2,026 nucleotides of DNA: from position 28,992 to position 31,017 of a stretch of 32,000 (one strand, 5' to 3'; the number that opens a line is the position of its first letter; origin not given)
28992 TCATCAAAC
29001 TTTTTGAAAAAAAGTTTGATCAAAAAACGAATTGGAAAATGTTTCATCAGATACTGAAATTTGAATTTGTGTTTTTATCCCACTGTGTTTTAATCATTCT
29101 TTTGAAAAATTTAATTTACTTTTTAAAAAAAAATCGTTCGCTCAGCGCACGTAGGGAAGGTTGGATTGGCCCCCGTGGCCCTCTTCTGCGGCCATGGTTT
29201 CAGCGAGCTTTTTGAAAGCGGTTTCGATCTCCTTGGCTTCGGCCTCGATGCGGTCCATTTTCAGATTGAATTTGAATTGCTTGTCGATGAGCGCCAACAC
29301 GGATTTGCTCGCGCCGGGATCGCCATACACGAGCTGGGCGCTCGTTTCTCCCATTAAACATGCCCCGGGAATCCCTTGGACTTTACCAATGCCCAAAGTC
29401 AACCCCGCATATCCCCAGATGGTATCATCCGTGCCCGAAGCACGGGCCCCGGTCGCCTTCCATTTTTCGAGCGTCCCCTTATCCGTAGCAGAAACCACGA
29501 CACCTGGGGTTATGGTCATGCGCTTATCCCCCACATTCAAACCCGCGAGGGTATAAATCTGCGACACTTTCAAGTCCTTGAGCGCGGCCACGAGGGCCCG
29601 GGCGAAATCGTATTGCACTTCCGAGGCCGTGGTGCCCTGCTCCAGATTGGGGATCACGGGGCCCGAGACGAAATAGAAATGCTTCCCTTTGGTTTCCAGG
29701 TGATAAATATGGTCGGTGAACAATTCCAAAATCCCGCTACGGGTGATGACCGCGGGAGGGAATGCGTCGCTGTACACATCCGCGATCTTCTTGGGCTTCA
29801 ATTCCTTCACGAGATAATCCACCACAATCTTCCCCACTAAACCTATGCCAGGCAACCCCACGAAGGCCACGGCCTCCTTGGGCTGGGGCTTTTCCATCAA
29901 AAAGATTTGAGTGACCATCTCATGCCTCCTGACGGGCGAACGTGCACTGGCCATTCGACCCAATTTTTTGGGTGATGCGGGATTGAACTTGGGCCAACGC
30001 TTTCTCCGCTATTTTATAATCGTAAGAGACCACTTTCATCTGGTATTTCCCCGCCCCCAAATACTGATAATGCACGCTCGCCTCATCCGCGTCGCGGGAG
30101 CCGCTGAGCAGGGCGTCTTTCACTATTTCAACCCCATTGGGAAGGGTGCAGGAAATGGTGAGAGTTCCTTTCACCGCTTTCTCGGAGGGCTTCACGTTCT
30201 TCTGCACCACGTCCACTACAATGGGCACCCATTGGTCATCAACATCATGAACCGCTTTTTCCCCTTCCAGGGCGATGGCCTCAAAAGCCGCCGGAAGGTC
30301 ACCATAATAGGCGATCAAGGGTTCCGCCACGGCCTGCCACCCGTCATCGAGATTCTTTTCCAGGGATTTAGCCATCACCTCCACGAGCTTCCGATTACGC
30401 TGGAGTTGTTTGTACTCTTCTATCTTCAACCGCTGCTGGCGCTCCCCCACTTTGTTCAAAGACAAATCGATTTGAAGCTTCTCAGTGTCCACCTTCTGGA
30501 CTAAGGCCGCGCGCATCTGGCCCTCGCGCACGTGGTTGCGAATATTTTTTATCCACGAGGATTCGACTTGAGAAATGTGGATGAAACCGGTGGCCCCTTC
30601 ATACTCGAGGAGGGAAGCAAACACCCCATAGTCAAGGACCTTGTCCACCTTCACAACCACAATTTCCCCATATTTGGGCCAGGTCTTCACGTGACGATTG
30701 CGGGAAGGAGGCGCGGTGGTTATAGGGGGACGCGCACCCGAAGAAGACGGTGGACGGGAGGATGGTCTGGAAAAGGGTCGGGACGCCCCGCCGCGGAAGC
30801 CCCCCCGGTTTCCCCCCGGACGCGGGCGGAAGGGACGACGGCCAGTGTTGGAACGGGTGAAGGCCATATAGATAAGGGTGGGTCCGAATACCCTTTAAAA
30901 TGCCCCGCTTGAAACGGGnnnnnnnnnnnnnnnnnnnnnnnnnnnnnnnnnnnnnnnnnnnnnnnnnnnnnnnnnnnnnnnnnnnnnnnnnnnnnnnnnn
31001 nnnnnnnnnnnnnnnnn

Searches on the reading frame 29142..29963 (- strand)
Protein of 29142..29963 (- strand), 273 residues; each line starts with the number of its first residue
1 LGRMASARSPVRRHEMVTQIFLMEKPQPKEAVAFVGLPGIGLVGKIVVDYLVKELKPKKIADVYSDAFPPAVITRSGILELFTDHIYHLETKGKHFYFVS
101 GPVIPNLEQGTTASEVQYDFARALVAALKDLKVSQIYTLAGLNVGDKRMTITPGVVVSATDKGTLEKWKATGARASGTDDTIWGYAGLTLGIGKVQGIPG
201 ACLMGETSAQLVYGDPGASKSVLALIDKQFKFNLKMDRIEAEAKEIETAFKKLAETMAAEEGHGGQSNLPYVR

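Call 80: search_protein_families(library=pfam, proteins=[window:29142-29963:-], max_evalue=0.001)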
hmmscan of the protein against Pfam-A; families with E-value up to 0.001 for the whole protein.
window:29142-29963:- (273 aa): 1 family
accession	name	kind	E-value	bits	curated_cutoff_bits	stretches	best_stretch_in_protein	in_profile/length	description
PF09754.15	PAC2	-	1e-37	130.5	25.8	1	33-254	1-215/215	PAC2 family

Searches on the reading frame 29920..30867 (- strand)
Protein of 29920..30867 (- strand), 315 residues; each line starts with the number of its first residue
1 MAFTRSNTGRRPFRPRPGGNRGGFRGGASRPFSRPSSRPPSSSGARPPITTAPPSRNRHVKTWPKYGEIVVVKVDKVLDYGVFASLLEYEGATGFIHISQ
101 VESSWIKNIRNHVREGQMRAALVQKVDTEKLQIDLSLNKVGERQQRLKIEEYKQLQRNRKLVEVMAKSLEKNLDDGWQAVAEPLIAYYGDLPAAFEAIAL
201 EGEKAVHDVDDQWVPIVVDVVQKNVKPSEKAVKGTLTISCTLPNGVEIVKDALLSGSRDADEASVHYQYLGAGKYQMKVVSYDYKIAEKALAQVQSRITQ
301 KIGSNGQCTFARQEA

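Call 80: search_protein_families(library=pfam, proteins=[window:29920-30867:-], max_evalue=0.001)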
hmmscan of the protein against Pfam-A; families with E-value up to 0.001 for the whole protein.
window:29920-30867:- (315 aa): 2 families
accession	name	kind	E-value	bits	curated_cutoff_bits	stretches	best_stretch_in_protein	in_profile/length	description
PF07541.17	EIF_2_alpha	-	7.3e-20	71.5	22.8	1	177-284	2-114/114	Eukaryotic translation initiation factor 2 alpha subunit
PF00575.29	S1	-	1.7e-08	35.1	22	1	65-137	3-73/74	S1 RNA binding domain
